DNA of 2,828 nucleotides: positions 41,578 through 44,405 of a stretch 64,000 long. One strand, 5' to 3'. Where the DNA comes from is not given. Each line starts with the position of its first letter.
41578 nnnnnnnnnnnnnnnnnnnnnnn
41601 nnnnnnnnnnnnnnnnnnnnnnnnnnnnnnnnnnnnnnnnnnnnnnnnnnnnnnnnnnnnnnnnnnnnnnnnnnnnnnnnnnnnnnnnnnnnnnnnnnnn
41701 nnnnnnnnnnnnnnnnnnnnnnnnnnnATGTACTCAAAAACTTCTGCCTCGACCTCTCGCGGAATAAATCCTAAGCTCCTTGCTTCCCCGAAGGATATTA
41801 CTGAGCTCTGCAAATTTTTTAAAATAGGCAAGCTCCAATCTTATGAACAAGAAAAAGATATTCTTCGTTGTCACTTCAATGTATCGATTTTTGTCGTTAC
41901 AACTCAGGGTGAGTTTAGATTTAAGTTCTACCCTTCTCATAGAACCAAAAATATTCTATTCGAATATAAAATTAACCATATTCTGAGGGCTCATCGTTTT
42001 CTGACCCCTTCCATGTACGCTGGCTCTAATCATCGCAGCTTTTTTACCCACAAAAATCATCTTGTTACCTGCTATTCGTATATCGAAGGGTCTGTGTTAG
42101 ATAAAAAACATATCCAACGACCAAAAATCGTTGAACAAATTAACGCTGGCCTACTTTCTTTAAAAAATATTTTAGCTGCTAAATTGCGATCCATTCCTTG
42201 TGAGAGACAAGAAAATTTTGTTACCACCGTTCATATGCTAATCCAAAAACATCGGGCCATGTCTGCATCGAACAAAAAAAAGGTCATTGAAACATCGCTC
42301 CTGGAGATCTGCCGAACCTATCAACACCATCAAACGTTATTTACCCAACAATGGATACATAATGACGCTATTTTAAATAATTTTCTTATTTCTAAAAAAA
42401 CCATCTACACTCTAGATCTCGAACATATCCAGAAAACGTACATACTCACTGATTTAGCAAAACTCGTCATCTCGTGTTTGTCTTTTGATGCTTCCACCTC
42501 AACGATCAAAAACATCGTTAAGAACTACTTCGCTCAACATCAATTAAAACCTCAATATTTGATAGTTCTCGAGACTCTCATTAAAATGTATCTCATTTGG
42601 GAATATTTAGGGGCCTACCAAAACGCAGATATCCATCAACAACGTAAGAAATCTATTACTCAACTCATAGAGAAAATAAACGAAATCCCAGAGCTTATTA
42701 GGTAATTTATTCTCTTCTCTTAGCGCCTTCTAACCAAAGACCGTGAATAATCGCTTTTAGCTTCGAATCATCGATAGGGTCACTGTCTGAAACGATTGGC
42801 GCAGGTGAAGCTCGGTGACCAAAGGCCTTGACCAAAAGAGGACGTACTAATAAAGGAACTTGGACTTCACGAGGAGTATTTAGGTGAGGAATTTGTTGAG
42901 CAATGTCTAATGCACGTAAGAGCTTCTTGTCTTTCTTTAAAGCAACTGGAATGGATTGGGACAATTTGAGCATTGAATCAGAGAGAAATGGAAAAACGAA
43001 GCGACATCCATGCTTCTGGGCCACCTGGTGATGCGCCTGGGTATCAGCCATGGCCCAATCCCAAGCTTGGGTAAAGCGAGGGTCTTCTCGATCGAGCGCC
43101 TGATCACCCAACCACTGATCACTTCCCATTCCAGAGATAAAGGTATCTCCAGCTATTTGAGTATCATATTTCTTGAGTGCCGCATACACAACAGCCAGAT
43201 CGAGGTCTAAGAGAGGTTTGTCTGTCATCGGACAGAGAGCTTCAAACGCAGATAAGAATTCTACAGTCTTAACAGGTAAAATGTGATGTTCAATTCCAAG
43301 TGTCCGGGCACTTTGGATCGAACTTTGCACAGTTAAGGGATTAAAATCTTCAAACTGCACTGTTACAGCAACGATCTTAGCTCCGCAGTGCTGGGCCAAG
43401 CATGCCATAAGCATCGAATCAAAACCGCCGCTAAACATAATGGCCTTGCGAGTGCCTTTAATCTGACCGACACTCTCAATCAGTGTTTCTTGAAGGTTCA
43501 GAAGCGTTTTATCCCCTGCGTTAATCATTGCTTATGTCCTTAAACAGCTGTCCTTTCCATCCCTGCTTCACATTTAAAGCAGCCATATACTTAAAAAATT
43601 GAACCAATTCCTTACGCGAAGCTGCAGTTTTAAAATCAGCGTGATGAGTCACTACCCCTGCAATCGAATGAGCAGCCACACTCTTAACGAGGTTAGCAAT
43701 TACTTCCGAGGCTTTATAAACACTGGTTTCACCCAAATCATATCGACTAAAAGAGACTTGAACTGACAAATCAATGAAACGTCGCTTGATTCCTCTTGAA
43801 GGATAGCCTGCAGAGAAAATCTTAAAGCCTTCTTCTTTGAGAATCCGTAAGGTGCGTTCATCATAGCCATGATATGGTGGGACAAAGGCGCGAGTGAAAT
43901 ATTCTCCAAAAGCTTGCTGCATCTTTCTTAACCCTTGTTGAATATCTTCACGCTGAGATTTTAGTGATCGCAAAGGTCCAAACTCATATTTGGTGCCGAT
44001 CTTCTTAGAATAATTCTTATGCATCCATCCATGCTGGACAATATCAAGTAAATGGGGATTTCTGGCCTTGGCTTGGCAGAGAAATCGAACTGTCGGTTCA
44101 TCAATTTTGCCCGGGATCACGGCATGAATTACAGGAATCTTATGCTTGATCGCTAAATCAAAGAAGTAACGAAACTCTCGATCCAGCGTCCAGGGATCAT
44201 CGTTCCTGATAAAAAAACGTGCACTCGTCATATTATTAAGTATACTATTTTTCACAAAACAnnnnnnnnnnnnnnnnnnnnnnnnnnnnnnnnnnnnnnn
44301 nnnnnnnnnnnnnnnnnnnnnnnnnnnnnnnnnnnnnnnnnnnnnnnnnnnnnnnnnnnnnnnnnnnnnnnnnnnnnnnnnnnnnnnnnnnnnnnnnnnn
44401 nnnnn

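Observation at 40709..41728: Cys-rich 339-aa protein with a bona fide Flp-type prepilin leader: unusual precursor architecture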

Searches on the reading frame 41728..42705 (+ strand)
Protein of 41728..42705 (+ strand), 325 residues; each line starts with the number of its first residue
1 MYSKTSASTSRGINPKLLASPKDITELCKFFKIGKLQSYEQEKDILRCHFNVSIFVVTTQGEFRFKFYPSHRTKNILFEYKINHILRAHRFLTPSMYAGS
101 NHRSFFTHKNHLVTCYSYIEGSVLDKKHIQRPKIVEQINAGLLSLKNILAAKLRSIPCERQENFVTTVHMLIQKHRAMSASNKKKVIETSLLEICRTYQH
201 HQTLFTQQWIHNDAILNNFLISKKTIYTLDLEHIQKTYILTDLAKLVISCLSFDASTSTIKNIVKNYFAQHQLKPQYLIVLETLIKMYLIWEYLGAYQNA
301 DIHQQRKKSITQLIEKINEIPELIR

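Call 3: search_protein_families(library=pfam, proteins=[window:41728-42705:+], max_evalue=0.01)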
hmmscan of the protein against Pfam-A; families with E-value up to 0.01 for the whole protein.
window:41728-42705:+ (325 aa): 1 family
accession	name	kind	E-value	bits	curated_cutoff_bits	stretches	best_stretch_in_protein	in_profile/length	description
PF01636.29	APH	-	8.4e-11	42.5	23.2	1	54-269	14-232/239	Phosphotransferase enzyme family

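Call 6: search_protein_families(library=ncbifam, proteins=[window:41728-42705:+], max_evalue=0.1)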
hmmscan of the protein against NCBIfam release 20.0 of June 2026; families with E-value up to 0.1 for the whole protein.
window:41728-42705:+ (325 aa): 5 families
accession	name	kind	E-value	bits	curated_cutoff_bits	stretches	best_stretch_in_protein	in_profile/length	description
NF041256.1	GntI_guanitoxin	equivalog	7.4e-09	35.3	357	1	105-294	77-256/282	guanitoxin biosynthesis pre-guanitoxin N-oxide kinase GntI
NF003558.0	PRK05231.1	equivalog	3.4e-05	23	271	1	22-277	10-262/322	homoserine kinase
TIGR02906.1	spore_CotS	subfamily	4e-05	22.7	172.7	1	207-301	188-285/314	CotS family spore coat protein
NF004799.0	PRK06148.1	subfamily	0.0016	16.4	1128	1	109-290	105-291/1015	hypothetical protein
TIGR04340.1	rSAM_ACGX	hypoth_equivalog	0.0075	15.5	400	0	95-150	210-270/341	radical SAM/SPASM domain protein, ACGX system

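Call 38: find_related_loci(query=A4, collection=metagenome_contigs, flank=10000)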
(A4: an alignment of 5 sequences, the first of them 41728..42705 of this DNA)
Query A4 (325 aa) in metagenome_contigs; peptide patterns used: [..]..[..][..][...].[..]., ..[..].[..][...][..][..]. (x = any residue, [..] = any of these).
200 stretches matched a pattern; 23 encode a relative of the query (tblastn E <= 1e-3); 22 distinct loci.
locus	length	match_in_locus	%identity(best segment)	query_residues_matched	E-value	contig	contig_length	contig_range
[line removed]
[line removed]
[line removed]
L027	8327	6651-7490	45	10-294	3e-81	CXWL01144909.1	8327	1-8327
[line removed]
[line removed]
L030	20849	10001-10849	45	11-298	2e-79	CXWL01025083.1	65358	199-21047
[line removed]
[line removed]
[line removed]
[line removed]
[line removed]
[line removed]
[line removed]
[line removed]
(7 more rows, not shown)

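Call 69: search_protein_families(library=pfam, proteins=[L026:405-1154:-, L026:1709-2785:-, L026:3380-4747:-, L026:4882-6282:-, L026:6638-7240:-, L026:7237-7818:-, L026:7822-9045:-], max_evalue=0.01)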
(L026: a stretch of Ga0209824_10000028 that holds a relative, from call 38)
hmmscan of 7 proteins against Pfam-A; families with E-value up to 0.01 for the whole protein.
L026:405-1154:- (249 aa): 1 family
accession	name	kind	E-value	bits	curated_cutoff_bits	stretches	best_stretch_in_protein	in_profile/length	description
PF14947.12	HTH_45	-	9.5e-05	22.8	25.5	1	205-241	35-71/77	Winged helix-turn-helix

L026:1709-2785:- (358 aa): 9 families
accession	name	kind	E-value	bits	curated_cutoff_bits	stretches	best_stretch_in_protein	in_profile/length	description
PF01018.28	GTP1_OBG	-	1.1e-41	142.4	27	1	41-169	1-129/155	GTP1/OBG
PF01926.29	MMR_HSR1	-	7.2e-24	84.5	21.9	1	190-315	1-113/113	50S ribosome-binding GTPase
PF02421.24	FeoB_N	-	3.4e-09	36.9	27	1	191-353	3-155/156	Ferrous iron transport protein B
PF16897.10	MMR_HSR1_Xtn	-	0.00062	20.1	35.2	1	309-354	58-100/106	C-terminal region of MMR_HSR1 domain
PF00025.27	Arf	-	0.00065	19.7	22.3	1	193-327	19-136/174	ADP-ribosylation factor family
PF08438.16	YGR210-like_G4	-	0.0011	19.8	24.7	1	312-344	1-33/108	Obg-like GTPase YGR210-like, G4 motif-containing domain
PF00009.33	GTP_EFTU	-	0.0015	18.6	26.5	0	291-354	108-182/188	Elongation factor Tu GTP binding domain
PF19993.5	DO-GTPase2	-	0.0087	16.2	27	0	191-208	3-20/226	Double-GTPase 2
PF02492.25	cobW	-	0.0091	16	20.7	0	265-333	111-170/180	CobW/HypB/UreG, nucleotide-binding domain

L026:3380-4747:- (455 aa): 1 family
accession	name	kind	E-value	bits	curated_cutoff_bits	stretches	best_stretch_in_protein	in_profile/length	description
PF10150.14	RNase_E_G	-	1.7e-95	320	25.5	1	160-431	1-270/270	Ribonuclease E/G family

L026:4882-6282:- (466 aa): 4 families
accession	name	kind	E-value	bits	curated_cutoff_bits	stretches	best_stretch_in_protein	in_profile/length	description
PF00263.26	Secretin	-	5.1e-48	163.3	27.5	1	291-454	2-168/169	Bacterial type II and III secretion system protein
PF03958.22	Secretin_N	-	2.9e-12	47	28.2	1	141-198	2-66/69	Bacterial type II/III secretion system short domain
PF07660.19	STN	-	1.9e-09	37.6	28.4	1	72-117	2-50/52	Secretin and TonB N terminus short domain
PF21305.2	type_II_gspD_N0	-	1.9e-05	24.9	27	1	51-101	1-52/71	GspD-like, N0 domain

L026:6638-7240:- (200 aa): 2 families
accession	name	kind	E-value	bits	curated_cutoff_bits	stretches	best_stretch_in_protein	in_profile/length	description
PF04350.18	PilO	-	3.8e-09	37.3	22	1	49-183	3-129/145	Pilus assembly protein, PilO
PF05531.17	NPV_P10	-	0.00034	21.5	29.8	1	46-98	12-64/75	Nucleopolyhedrovirus P10 protein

L026:7237-7818:- (193 aa): 1 family
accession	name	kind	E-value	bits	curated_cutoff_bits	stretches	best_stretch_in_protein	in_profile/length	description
PF05137.18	PilN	-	7.2e-05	23.2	22.8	1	108-192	3-78/78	Fimbrial assembly protein (PilN)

L026:7822-9045:- (407 aa): 2 families
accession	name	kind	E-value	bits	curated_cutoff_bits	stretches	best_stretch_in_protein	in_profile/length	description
PF11104.14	PilM_2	-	8.5e-37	127.3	27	1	87-407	1-337/340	Type IV pilus assembly protein PilM;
PF14450.12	FtsA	-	3.4e-17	63.4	31.8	1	254-378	1-113/127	Cell division protein FtsA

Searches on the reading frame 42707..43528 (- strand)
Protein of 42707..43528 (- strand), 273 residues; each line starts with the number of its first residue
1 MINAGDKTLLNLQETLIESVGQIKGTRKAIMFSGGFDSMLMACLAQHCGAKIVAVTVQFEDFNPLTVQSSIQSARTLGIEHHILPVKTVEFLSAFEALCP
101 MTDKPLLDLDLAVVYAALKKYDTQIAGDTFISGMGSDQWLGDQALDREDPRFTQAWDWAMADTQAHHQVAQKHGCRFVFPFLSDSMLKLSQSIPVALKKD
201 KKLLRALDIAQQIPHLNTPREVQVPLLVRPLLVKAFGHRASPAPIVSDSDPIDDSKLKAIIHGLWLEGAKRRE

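Call 3: search_protein_families(library=pfam, proteins=[window:42707-43528:-], max_evalue=0.01)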
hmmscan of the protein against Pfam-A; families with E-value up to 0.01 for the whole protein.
window:42707-43528:- (273 aa): 4 families
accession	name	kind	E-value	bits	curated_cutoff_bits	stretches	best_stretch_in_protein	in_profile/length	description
PF00733.27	Asn_synthase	-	9.2e-12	45.7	21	1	14-158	4-150/354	Asparagine synthase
PF06508.19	QueC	-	2.7e-06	27.5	22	1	30-92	4-66/210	Queuosine biosynthesis protein QueC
PF24167.1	DUF7411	-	0.00015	21.9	28.7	1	29-87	4-59/194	Family of unknown function (DUF7411)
PF02540.23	NAD_synthase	-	0.0073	15.9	21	1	24-89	16-84/242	NAD synthase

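Call 6: search_protein_families(library=ncbifam, proteins=[window:42707-43528:-], max_evalue=0.1)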
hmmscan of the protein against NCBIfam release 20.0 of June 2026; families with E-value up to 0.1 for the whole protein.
window:42707-43528:- (273 aa): 13 families
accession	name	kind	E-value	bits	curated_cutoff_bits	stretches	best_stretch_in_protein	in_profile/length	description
TIGR01536.1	asn_synth_AEB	equivalog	1.1e-09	37.8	267.1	1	7-141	232-369/517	asparagine synthase (glutamine-hydrolyzing)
NF033561.1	macrolact_Ik_Al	subfamily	1.3e-07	30.6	300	1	10-142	194-333/561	albusnodin/ikarugamycin family macrolactam cyclase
TIGR00268.2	TIGR00268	equivalog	2.8e-07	30.1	150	1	27-89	15-79/259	ATP-dependent sacrificial sulfur transferase LarE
TIGR00364.1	TIGR00364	equivalog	6.3e-06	25.9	150.3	1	30-98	3-70/201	7-cyano-7-deazaguanine synthase QueC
NF011155.0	PRK14561.1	equivalog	0.00011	21.9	207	1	29-86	4-58/195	hypothetical protein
NF011258.0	PRK14664.1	equivalog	0.0058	15.8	680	1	27-87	7-64/362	tRNA 2-thiouridine(34) synthase MnmA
NF010587.0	PRK13980.1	equivalog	0.014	14.6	255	1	12-89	18-97/267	NAD+ synthase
TIGR03104.1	trio_amidotrans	equivalog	0.016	13.5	570.1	1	27-138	262-375/589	N-acetylglutaminylglutamine amidotransferase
NF038212.1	argG_rel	exception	0.049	12.5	425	1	29-87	18-75/381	argininosuccinate synthase-related protein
TIGR00552.1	nadE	equivalog_domain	0.062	12.5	63.65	1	16-87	12-87/251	NAD(+) synthase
NF002048.0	PRK00876.1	subfamily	0.079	11.8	313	0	11-88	22-102/330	NAD(+) synthase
NF010588.0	PRK13981.1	equivalog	0.087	11.2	479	0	30-89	290-351/546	NAD+ synthase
NF001138.1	PRK00143.1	equivalog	0.09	11.7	284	0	30-83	4-65/345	tRNA 2-thiouridine(34) synthase MnmA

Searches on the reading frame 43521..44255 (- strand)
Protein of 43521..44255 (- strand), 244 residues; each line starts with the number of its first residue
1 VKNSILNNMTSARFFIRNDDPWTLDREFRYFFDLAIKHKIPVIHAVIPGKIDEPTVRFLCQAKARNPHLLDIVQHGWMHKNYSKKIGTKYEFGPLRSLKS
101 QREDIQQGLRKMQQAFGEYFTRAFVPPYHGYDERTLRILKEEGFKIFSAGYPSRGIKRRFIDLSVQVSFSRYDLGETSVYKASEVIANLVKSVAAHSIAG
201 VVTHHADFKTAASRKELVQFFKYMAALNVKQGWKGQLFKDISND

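Call 3: search_protein_families(library=pfam, proteins=[window:43521-44255:-], max_evalue=0.01)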
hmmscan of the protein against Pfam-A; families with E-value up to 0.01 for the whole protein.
window:43521-44255:- (244 aa): 2 families
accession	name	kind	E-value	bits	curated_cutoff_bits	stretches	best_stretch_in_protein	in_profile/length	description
PF10096.14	DUF2334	-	6.2e-16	59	26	1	14-218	2-197/203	Uncharacterized protein conserved in bacteria (DUF2334)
PF01522.26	Polysacc_deac_1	-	1.6e-06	28.5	23.1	1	37-145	30-122/124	Polysaccharide deacetylase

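Call 6: search_protein_families(library=ncbifam, proteins=[window:43521-44255:-], max_evalue=0.1)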
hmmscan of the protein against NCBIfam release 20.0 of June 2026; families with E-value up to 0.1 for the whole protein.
window:43521-44255:- (244 aa): 0 families
